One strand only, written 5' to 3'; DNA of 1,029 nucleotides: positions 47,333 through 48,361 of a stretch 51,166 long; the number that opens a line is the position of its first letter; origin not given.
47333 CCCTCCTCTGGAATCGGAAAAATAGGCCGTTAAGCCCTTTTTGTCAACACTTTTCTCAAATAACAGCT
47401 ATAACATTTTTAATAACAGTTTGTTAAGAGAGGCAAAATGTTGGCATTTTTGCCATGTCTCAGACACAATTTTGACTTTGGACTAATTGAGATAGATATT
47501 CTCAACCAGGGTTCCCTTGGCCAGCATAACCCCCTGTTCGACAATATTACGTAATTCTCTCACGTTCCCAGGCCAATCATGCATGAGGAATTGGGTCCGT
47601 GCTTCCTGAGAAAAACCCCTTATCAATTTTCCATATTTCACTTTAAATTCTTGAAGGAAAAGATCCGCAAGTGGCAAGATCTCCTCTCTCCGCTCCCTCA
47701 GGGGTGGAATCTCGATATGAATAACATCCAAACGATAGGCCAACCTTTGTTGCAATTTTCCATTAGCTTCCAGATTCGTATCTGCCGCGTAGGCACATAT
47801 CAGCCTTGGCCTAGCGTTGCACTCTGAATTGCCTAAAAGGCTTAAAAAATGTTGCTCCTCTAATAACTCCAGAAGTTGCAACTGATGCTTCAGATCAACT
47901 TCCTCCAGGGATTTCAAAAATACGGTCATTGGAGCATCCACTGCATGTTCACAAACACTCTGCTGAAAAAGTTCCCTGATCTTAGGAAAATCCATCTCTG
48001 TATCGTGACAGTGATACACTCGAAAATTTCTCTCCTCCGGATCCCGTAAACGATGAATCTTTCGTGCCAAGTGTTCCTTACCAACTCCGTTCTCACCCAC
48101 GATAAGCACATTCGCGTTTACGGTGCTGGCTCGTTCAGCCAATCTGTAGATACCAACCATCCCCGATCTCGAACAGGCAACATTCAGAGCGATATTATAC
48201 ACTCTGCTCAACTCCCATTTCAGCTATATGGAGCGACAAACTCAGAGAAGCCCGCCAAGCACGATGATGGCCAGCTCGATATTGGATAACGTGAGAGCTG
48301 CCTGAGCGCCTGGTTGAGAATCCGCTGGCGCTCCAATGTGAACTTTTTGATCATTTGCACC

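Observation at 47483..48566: Sigma-54 promoter driving a small membrane protein plus a stand-alone, degenerate activator-like AAA+ protein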

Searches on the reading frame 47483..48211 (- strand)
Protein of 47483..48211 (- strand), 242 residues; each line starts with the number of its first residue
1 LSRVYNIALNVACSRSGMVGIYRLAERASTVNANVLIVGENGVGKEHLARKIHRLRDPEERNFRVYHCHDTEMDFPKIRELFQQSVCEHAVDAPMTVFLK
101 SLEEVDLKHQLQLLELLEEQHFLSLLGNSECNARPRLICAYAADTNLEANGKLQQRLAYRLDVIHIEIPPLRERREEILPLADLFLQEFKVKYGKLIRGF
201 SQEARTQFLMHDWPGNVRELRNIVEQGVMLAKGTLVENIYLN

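Call 3: search_protein_families(library=pfam, proteins=[window:47483-48211:-], max_evalue=0.01)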
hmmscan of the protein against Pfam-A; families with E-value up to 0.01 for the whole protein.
window:47483-48211:- (242 aa): 5 families
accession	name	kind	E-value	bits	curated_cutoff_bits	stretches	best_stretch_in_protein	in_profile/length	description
PF25601.1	AAA_lid_14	-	6.9e-20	71.1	27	1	172-237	1-66/87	AAA+ ATPase lid domain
PF00158.32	Sigma54_activat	-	1.6e-19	70.7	20.2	2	16-72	6-62/168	Sigma-54 interaction domain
PF14532.12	Sigma54_activ_2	-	5.3e-13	49.8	25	1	26-171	15-138/138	Sigma-54 interaction domain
PF07728.20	AAA_5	-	7.5e-06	26.4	22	1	34-136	1-109/139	AAA domain (dynein-related subfamily)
PF13191.12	AAA_16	-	0.005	17.8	32.6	1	24-100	15-92/167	AAA ATPase domain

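Call 4: search_protein_families(library=ncbifam, proteins=[window:47483-48211:-], max_evalue=0.01)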
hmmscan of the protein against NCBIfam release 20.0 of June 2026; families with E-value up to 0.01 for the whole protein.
window:47483-48211:- (242 aa): 25 families
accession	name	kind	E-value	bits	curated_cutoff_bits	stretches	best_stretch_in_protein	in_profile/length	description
TIGR02915.1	PEP_resp_reg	equivalog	4.6e-36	124.6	502.6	1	13-238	143-379/445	PEP-CTERM-box response regulator transcription factor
NF051870.1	NAssimRespRegNtrX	equivalog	2.8e-33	115.5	600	1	23-239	153-376/452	nitrogen assimilation response regulator NtrX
NF041552.1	TF_PrdR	equivalog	2.9e-33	115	795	2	96-237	364-506/577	sigma-54 dependent transcriptional regulator PrdR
NF050807.1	TransRegFlbDCaul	equivalog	1e-31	110.3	750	2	96-237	215-357/454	sigma-54-dependent transcriptional regulator FlbD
NF038308.1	RNA_repair_RtcR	equivalog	3.7e-31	108.6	650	2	96-237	281-428/530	RNA repair transcriptional activator RtcR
TIGR02974.1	phageshock_pspF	equivalog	5.3e-31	108.1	443.55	2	96-234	96-238/336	phage shock protein operon transcriptional activator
NF008469.0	PRK11361.1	equivalog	6.7e-31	107.5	714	2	95-236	239-381/461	acetoacetate metabolism transcriptional regulator AtoC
TIGR01817.1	nifA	equivalog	1.9e-30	106.2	528.85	2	96-237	293-434/534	nif-specific transcriptional activator NifA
NF049963.1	RespRegFlgRCampy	domain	2e-30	106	750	2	95-234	230-370/429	fla regulon two-component system response regulator FlgR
NF041946.1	LuxO_transreg_Vib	equivalog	4.5e-30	104.8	800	1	16-236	140-371/463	quorum-sensing sigma-54 dependent transcriptional regulator LuxO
NF041906.1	V4R_TF_MobR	exception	7.1e-30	104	999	1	23-232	246-466/544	phenol degradation transcriptional regulator MobR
TIGR01818.1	ntrC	equivalog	2.8e-29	102.2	558.6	2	96-236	231-372/463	nitrogen regulation protein NR(I)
NF007689.0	PRK10365.1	equivalog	3.7e-29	101.8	760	1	30-236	160-377/441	sigma-54-dependent response regulator transcription factor ZraR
NF011958.0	PRK15429.1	equivalog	7.8e-28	97.5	830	1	17-236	387-617/692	formate hydrogenlyase transcriptional activator FlhA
NF011953.0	PRK15424.1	equivalog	1.6e-27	96.3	703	1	95-229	324-463/538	propionate catabolism operon regulatory protein PrpR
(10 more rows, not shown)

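Call 5: search_solved_structures(query=window:47483-48211:-, show_alignments=3)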
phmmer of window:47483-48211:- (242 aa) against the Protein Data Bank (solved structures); distinct sequences matched with E-value up to 0.001: 36.
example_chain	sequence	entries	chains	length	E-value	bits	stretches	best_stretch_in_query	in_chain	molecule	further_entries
3m0e_A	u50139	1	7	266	2.8e-37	132.1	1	24-237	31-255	Transcriptional regulator (NtrC family)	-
1ny6_A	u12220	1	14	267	3.9e-37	131.6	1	24-237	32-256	transcriptional regulator (NtrC family)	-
4ly6_A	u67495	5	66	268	4e-37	131.6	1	24-237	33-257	Transcriptional regulator (NtrC family)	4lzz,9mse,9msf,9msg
1ny5_A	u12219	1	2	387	1.3e-36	130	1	25-237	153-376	transcriptional regulator (NtrC family)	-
4l4u_A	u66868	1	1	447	1.3e-35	126.7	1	25-237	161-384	Transcriptional regulator (NtrC family)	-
1ojl_A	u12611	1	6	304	7.3e-28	101.3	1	30-236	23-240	TRANSCRIPTIONAL REGULATORY PROTEIN ZRAR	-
3dzd_A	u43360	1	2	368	8.3e-28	101.1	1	19-236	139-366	Transcriptional regulator (NtrC family)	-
26jl_A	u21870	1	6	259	3.5e-26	95.8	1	17-237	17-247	Flagellar regulatory protein A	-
6iy8_A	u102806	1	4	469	1e-25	94.3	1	23-231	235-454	Positive regulator CapR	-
5ep1_A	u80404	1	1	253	2.9e-24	89.5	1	18-230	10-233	Putative repressor protein luxO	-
5ep2_A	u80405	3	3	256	3e-24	89.5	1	18-230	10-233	Putative repressor protein luxO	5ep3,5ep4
5ep0_A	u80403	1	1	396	1.2e-23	87.6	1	18-230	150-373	Putative repressor protein luxO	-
9qq6_C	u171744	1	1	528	3.3e-23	86.1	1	22-238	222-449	Nif-specific regulatory protein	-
6jdl_A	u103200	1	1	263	5.3e-23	85.4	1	21-228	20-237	Nitrogen assimilation regulatory protein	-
5exp_A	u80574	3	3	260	1.6e-22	83.9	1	18-228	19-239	Transcriptional regulator FleQ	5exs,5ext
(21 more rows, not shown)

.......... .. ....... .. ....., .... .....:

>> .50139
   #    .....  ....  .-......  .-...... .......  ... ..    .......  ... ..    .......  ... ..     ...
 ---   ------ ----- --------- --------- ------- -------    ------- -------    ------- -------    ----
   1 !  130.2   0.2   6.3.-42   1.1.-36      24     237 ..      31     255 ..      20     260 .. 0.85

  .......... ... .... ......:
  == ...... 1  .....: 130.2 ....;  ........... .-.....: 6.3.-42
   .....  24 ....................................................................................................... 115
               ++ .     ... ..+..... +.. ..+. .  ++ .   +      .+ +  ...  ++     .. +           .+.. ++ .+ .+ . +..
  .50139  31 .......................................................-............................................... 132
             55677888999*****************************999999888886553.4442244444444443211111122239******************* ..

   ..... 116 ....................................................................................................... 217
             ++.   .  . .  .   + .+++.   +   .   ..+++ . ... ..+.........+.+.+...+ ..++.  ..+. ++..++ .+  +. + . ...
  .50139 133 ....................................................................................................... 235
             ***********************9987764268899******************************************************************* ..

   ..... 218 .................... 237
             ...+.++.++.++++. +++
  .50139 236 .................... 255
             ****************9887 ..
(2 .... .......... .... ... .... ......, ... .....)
